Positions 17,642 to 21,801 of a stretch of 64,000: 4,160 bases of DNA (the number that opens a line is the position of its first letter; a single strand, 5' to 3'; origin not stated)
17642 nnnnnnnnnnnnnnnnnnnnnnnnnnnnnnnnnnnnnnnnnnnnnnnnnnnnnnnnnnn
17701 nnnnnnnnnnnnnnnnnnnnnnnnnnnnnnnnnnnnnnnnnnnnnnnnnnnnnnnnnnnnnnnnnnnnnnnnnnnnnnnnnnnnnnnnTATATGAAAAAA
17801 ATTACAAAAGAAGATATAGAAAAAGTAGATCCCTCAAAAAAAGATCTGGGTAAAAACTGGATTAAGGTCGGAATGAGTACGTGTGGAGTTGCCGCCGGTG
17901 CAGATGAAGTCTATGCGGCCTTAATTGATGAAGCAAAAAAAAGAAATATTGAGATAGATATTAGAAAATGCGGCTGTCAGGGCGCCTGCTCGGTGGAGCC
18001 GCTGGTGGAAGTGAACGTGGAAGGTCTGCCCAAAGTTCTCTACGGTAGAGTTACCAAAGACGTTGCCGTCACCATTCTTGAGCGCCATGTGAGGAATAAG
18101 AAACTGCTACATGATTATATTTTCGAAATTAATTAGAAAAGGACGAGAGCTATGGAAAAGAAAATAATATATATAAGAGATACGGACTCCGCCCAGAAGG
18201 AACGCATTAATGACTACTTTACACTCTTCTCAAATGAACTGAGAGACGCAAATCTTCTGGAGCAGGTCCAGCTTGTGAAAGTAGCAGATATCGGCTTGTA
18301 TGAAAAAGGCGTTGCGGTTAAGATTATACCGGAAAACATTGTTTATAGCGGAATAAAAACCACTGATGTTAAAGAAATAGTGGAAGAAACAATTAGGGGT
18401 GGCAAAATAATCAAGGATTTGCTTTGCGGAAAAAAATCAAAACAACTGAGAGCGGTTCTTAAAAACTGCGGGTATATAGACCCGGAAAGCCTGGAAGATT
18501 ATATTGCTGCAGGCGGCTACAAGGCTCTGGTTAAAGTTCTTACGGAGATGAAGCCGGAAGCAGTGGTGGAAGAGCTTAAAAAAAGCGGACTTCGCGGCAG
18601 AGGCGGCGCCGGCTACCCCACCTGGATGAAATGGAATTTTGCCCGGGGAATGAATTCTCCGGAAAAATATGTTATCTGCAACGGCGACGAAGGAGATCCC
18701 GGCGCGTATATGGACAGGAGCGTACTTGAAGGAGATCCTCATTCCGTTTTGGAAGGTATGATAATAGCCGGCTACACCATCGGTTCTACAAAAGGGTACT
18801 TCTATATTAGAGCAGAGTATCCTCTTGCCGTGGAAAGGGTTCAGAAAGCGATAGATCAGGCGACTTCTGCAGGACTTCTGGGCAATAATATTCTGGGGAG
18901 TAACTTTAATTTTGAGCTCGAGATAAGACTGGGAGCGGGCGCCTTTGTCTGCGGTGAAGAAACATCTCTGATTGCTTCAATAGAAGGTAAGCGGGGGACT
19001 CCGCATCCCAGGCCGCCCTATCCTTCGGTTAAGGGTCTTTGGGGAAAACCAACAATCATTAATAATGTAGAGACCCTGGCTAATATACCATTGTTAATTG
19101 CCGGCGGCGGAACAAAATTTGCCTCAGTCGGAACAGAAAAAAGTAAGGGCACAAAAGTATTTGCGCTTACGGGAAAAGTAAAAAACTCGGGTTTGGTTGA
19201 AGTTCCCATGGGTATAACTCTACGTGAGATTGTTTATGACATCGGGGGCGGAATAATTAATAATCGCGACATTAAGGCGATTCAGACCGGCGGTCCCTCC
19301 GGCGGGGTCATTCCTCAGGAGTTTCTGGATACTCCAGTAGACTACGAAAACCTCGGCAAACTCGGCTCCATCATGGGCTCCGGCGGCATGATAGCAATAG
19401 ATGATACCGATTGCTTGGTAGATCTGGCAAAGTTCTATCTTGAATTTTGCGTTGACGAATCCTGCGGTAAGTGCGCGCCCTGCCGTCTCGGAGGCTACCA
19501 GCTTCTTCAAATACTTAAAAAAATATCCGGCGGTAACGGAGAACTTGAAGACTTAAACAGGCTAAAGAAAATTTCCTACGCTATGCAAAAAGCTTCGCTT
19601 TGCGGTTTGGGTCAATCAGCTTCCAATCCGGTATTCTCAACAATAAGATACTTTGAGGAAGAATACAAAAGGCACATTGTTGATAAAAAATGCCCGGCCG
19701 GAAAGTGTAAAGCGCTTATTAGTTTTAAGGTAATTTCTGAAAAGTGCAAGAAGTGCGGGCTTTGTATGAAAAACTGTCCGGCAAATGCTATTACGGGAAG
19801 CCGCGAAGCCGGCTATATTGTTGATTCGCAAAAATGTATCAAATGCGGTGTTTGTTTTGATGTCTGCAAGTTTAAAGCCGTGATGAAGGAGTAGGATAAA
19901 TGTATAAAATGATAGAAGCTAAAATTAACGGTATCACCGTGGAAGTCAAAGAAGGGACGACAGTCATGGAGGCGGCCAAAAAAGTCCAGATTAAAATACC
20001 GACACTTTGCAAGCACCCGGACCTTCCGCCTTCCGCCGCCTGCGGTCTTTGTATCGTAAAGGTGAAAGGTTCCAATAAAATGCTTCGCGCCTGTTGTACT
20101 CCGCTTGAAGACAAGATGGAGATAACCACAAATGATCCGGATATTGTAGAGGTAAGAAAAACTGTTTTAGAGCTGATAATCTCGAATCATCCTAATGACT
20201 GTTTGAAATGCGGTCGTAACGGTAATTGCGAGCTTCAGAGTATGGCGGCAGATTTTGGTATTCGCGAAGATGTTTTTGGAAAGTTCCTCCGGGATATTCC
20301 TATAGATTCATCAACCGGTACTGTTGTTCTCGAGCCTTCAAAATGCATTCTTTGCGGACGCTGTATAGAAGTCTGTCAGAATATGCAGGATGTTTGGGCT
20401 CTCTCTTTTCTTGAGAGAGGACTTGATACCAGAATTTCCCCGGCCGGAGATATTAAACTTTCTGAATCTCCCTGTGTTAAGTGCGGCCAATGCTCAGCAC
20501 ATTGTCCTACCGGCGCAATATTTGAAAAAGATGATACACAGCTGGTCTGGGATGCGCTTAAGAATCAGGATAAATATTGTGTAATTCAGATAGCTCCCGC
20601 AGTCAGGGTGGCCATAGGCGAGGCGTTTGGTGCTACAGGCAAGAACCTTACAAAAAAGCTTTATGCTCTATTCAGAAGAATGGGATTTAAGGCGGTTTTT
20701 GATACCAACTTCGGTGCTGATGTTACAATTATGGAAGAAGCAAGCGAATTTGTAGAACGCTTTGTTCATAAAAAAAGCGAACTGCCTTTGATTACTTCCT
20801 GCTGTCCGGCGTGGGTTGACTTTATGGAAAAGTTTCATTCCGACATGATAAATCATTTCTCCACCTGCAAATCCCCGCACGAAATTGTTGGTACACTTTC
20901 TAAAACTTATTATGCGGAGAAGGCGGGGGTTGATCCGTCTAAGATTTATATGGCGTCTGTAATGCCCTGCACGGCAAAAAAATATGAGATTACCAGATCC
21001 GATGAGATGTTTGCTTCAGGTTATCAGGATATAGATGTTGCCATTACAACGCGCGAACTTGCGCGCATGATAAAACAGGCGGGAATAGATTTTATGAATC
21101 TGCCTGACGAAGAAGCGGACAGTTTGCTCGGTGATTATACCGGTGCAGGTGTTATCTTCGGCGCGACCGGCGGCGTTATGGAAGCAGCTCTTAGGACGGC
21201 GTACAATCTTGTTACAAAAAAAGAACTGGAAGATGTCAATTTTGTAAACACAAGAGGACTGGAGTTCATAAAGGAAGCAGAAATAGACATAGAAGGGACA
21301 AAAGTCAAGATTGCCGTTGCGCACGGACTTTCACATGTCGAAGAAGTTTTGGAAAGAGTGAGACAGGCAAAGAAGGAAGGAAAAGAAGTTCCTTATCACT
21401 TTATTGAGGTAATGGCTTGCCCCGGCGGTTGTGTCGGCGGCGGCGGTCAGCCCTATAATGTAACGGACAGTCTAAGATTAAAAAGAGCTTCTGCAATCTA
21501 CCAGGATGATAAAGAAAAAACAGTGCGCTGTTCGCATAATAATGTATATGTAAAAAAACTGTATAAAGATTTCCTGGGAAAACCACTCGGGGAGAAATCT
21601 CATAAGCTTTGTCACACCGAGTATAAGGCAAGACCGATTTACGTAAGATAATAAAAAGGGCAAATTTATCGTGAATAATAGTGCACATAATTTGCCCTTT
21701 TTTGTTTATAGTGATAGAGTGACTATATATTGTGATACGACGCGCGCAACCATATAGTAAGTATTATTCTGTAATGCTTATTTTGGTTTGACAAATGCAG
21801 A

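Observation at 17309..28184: Tandem paralogous [FeFe]-hydrogenase operons split by rex; the second uses a 1068-aa HndB-NuoF-GltD triple fusion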

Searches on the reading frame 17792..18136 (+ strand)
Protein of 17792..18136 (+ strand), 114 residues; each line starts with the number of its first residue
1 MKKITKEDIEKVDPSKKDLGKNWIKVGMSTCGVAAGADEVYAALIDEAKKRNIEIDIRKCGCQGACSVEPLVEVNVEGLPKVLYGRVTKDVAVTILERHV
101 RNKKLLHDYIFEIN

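Call 3: search_protein_families(library=pfam, proteins=[window:17792-18136:+], max_evalue=0.001)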
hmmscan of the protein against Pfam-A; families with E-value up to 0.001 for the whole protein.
window:17792-18136:+ (114 aa): 1 family
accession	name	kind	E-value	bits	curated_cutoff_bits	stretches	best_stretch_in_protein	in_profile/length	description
PF01257.25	2Fe-2S_thioredx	-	3.2e-06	27.5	24.8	1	16-97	60-142/145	Thioredoxin-like [2Fe-2S] ferredoxin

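Call 4: search_protein_families(library=ncbifam, proteins=[window:17792-18136:+], max_evalue=0.001)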
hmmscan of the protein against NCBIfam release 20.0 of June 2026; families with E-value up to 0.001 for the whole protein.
window:17792-18136:+ (114 aa): 2 families
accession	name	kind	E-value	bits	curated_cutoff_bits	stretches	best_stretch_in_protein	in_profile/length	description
NF041612.1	fdxn_Clost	equivalog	6.2e-07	29.9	150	1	37-106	29-97/102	2Fe-2S ferredoxin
NF004433.0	PRK05771.3-2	equivalog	0.00018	20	1173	1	16-103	81-161/701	V-type ATP synthase subunit I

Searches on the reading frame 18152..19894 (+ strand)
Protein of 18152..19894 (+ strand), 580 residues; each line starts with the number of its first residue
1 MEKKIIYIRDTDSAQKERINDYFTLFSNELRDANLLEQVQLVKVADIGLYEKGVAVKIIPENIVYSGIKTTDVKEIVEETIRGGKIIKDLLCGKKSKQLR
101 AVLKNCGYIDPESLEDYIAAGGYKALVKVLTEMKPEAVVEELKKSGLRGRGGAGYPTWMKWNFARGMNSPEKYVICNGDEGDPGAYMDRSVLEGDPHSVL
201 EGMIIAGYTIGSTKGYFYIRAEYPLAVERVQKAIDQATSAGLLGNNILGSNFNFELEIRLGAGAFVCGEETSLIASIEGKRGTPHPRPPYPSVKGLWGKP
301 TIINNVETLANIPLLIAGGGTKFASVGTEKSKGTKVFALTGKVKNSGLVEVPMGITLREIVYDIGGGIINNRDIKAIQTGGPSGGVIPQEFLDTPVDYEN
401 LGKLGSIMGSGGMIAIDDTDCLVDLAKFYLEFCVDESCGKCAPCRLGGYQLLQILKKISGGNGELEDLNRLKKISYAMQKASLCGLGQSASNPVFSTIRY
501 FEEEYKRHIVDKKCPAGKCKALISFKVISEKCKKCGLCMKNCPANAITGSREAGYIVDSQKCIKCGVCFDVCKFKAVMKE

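Call 3: search_protein_families(library=pfam, proteins=[window:18152-19894:+], max_evalue=0.001)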
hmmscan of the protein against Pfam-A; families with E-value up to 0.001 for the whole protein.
window:18152-19894:+ (580 aa): 12 families
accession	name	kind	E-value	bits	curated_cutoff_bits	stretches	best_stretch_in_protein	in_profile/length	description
PF01512.22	Complex1_51K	-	2.3e-46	157.9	31.2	1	143-313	2-149/150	Nuo51 FMN-binding domain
PF10589.14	NADH_4Fe-4S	-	6.9e-30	103.2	23.5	1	424-508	1-85/85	NADH-ubiquinone oxidoreductase-F iron-sulfur binding region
PF00037.32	Fer4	-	2.7e-11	43.2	21.1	2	526-548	2-24/24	4Fe-4S binding domain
PF12837.12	Fer4_6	-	8.1e-08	32.3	25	2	526-547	3-24/24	4Fe-4S binding domain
PF13187.11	Fer4_9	-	1.2e-07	32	27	1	531-575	1-50/52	4Fe-4S dicluster domain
PF12838.12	Fer4_7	-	2.2e-07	31.7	27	1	531-576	1-52/52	4Fe-4S dicluster domain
PF13237.11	Fer4_10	-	7.7e-07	29.4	25.5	1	529-572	6-52/53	4Fe-4S dicluster domain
PF12797.12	Fer4_2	-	2.5e-06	27.5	24.5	0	527-544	5-22/22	4Fe-4S binding domain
PF10531.15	SLBB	-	4.3e-06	26.9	27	1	336-386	1-54/55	SLBB domain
PF22461.2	SLBB_2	-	1.9e-05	25.1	27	1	336-382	2-49/79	SLBB domain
PF14697.11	Fer4_21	-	2.2e-05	24.9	35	1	529-574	5-53/59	4Fe-4S dicluster domain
PF25160.1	LdpA_Fe-S-bd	-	0.00017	21.7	27.6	0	538-577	9-43/49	LdpA Fe-S cluster-binding domain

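Call 4: search_protein_families(library=ncbifam, proteins=[window:18152-19894:+], max_evalue=0.001)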
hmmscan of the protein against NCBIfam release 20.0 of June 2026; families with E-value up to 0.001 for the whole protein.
window:18152-19894:+ (580 aa): 46 families (the best 25 are shown)
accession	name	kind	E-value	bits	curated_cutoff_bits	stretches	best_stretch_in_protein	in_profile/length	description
TIGR01959.1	nuoF_fam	equivalog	1.8e-142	474.6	558.65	1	109-509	9-410/410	NADH-quinone oxidoreductase subunit NuoF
NF008436.0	PRK11278.1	equivalog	1.2e-111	373.8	749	1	111-513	24-430/448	NADH-quinone oxidoreductase subunit NuoF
NF010120.0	PRK13596.1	equivalog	4.2e-107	358.4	389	1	105-513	11-421/433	NADH-quinone oxidoreductase subunit NuoF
NF058577.1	FdxA_fam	equivalog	1.8e-11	44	65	1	527-576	4-52/52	4Fe-4S ferredoxin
TIGR04481.1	PR_assoc_PrdC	equivalog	3.6e-10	39.2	490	1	135-385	73-286/425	proline reductase-associated electron transfer protein PrdC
TIGR01945.1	rnfC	subfamily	1.3e-09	37.1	245.95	1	104-237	94-221/435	RnfABCDGE type electron transport complex subunit C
NF003454.1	PRK05035.1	equivalog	3.5e-09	35.7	345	1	126-237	114-222/556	electron transport complex subunit RsxC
TIGR04105.1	FeFe_hydrog_B1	subfamily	1.4e-08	33.9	450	1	510-579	95-161/462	monomeric [FeFe] hydrogenase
TIGR02700.1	flavo_MJ0208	hypoth_equivalog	1.7e-07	30.7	251.35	1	508-578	126-195/234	dihydromethanopterin reductase (acceptor)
NF041613.1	fdxn_Azotob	equivalog_domain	3.5e-07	30.5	195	1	16-92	26-102/107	2Fe-2S ferredoxin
NF043069.1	T4HPD_activ_SAM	equivalog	7.1e-07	28.9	425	1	526-576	47-96/299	trans-4-hydroxy-L-proline dehydratase activase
TIGR02179.1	PorD_KorD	subfamily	7.4e-07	29.2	60.05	1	528-578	23-73/78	2-oxoacid:acceptor oxidoreductase, delta subunit, pyruvate/2-ketoisovalerate family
NF040864.1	HgcB_ferredoxin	equivalog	8.6e-07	28.7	99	1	522-577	6-61/93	mercury methylation ferredoxin HgcB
NF045874.1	Vhu_polyferre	exception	9.3e-07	27.9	600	1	527-578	125-175/381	F420-non-reducing hydrogenase associated-polyferredoxin VhuB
NF041612.1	fdxn_Clost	equivalog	1.6e-06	28.6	150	1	24-90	34-100/102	2Fe-2S ferredoxin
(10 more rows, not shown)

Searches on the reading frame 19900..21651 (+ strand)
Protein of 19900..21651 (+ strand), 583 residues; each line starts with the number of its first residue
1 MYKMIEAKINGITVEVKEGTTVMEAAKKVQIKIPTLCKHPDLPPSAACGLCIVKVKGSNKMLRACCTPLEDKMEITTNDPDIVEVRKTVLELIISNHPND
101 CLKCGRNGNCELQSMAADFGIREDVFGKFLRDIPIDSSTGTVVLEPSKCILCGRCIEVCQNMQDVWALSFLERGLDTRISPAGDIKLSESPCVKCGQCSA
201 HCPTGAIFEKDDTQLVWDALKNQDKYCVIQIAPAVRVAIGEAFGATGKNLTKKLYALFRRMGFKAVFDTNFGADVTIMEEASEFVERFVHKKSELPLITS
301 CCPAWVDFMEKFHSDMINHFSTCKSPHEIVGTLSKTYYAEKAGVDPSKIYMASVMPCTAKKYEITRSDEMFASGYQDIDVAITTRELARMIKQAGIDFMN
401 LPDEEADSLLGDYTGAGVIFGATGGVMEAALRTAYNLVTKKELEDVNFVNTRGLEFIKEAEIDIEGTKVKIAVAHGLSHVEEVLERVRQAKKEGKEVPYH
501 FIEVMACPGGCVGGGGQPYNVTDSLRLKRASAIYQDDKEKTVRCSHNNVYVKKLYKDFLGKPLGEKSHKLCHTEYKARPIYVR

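Call 3: search_protein_families(library=pfam, proteins=[window:19900-21651:+], max_evalue=0.001)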
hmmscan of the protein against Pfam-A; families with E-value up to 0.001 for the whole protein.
window:19900-21651:+ (583 aa): 11 families
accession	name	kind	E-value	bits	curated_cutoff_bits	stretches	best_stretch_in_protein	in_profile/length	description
PF02906.19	Fe_hyd_lg_C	-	5.4e-92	308.3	22.1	1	225-515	1-245/245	Iron only hydrogenase large subunit, C-terminal domain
PF02256.22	Fe_hyd_SSU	-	9.5e-23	80.4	24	1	524-578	2-56/56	Iron hydrogenase small subunit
PF13510.11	Fer2_4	-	1.9e-18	66.7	22.8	1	3-79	2-81/82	2Fe-2S iron-sulfur cluster binding domain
PF10588.14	NADH-G_4Fe-4S_3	-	4.9e-18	64.8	27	1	86-123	1-38/40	NADH-ubiquinone oxidoreductase-G iron-sulfur binding region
PF13237.11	Fer4_10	-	3.8e-08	33.6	25.5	0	186-207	3-26/53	4Fe-4S dicluster domain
PF12838.12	Fer4_7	-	4.5e-08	33.9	27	1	148-206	1-52/52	4Fe-4S dicluster domain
PF00037.32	Fer4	-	5.4e-08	32.8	21.1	2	188-207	4-23/24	4Fe-4S binding domain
PF13187.11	Fer4_9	-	1.1e-05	25.8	27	1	148-207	1-52/52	4Fe-4S dicluster domain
PF12837.12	Fer4_6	-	5.7e-05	23.3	25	1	189-207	6-24/24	4Fe-4S binding domain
PF14697.11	Fer4_21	-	0.00041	20.9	35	1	145-207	4-57/59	4Fe-4S dicluster domain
PF13484.11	Fer4_16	-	0.00054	21.1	30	0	192-212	2-21/66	4Fe-4S double cluster binding domain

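Call 4: search_protein_families(library=ncbifam, proteins=[window:19900-21651:+], max_evalue=0.001)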
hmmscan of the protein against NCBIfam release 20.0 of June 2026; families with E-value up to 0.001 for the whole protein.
window:19900-21651:+ (583 aa): 29 families (the best 25 are shown)
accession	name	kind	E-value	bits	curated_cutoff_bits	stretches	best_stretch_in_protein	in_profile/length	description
NF040763.1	FeFe_hydrog_A6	exception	3.2e-238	791.8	765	1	6-578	2-571/571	NADH-dependent [FeFe] hydrogenase, group A6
NF040762.1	Hydr_FeFe_Clost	exception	3.4e-173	577.3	900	1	8-576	4-572/572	ferredoxin hydrogenase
TIGR02512.1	FeFe_hydrog_A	subfamily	2.3e-149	497.4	405.95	1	142-519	2-374/375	[FeFe] hydrogenase, group A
NF005745.0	PRK07569.1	equivalog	5.4e-49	166.7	333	1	6-213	5-213/238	bidirectional hydrogenase complex protein HoxU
TIGR04105.1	FeFe_hydrog_B1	subfamily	7.2e-49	166.7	450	2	137-464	132-433/462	monomeric [FeFe] hydrogenase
TIGR01973.1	NuoG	equivalog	2.4e-40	138.9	470.05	1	8-210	2-201/606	NADH-quinone oxidoreductase subunit NuoG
NF006305.0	PRK08493.1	equivalog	2e-36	125.4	591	1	4-211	1-225/819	NADH-quinone oxidoreductase subunit G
NF005895.0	PRK07860.1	equivalog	9.1e-30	103.3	802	1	3-184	16-200/811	NADH-quinone oxidoreductase subunit G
NF009454.0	PRK12814.1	equivalog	1.5e-24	86.3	916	1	4-102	3-101/657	putative NADPH-dependent glutamate synthase small subunit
NF058577.1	FdxA_fam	equivalog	6.1e-08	32.7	65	1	190-214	7-31/52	4Fe-4S ferredoxin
NF045480.1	FdxA_Actino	equivalog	3.2e-06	27.4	125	0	190-225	38-73/107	ferredoxin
NF043069.1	T4HPD_activ_SAM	equivalog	3.6e-06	26.6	425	0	184-241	45-102/299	trans-4-hydroxy-L-proline dehydratase activase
NF006221.0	PRK08348.1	subfamily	5.8e-06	26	124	1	137-216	34-101/136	NADH-plastoquinone oxidoreductase subunit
NF009053.0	PRK12387.1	subfamily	8e-06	25.7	204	0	189-215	72-98/180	formate hydrogenlyase complex iron-sulfur subunit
NF042909.1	FMH_DH_FwdF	exception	1.8e-05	24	375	1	86-210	42-158/336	tungsten-dependent formylmethanofuran dehydrogenase subunit FwdF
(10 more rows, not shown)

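Call 72: search_solved_structures(query=window:19900-21648:+, max_evalue=1e-50)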
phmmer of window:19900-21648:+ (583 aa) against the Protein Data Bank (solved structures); distinct sequences matched with E-value up to 1e-50: 43.
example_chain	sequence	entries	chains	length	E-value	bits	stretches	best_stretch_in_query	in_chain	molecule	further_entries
8a6t_A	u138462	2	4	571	3.2e-169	567.4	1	4-578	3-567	Electron bifurcating hydrogenase subunit HydA1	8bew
7q4v_A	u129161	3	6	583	3.3e-166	557.4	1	3-580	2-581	Iron hydrogenase HydA1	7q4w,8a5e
9rj9_A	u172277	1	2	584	2.4e-136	458.8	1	9-577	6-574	Iron hydrogenase 1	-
7qhf_A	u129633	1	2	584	6.1e-136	457.5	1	9-577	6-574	Iron hydrogenase 1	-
4xdd_A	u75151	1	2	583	8.3e-136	457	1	9-577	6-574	Iron hydrogenase 1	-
4xdc_A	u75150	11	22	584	8.3e-136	457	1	9-577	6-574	Iron hydrogenase 1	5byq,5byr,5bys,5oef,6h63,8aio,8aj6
8cjy_A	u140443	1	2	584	1.2e-135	456.5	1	9-577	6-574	Iron hydrogenase 1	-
6gm8_A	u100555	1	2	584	1.9e-135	455.9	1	9-577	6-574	Iron hydrogenase 1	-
6gm0_A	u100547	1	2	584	1.9e-135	455.9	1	9-577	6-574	Iron hydrogenase 1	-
1c4a_A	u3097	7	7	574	2e-135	455.8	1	9-576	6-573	PROTEIN (FE-ONLY HYDROGENASE) | PROTEIN (PERIPLASMIC HYDROGENASE 1) | Iron hydrogenase 1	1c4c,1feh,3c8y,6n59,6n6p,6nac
6gm2_A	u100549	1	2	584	2.1e-135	455.7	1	9-577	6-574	Iron hydrogenase 1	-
6yf4_A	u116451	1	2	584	2.1e-135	455.7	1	9-577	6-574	Iron hydrogenase 1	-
6gm4_A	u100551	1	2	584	2.2e-135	455.7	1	9-577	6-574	Iron hydrogenase 1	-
9rjo_A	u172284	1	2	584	2.3e-135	455.6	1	9-577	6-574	Iron hydrogenase 1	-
6gm3_A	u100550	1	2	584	4.2e-135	454.7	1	9-577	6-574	Iron hydrogenase 1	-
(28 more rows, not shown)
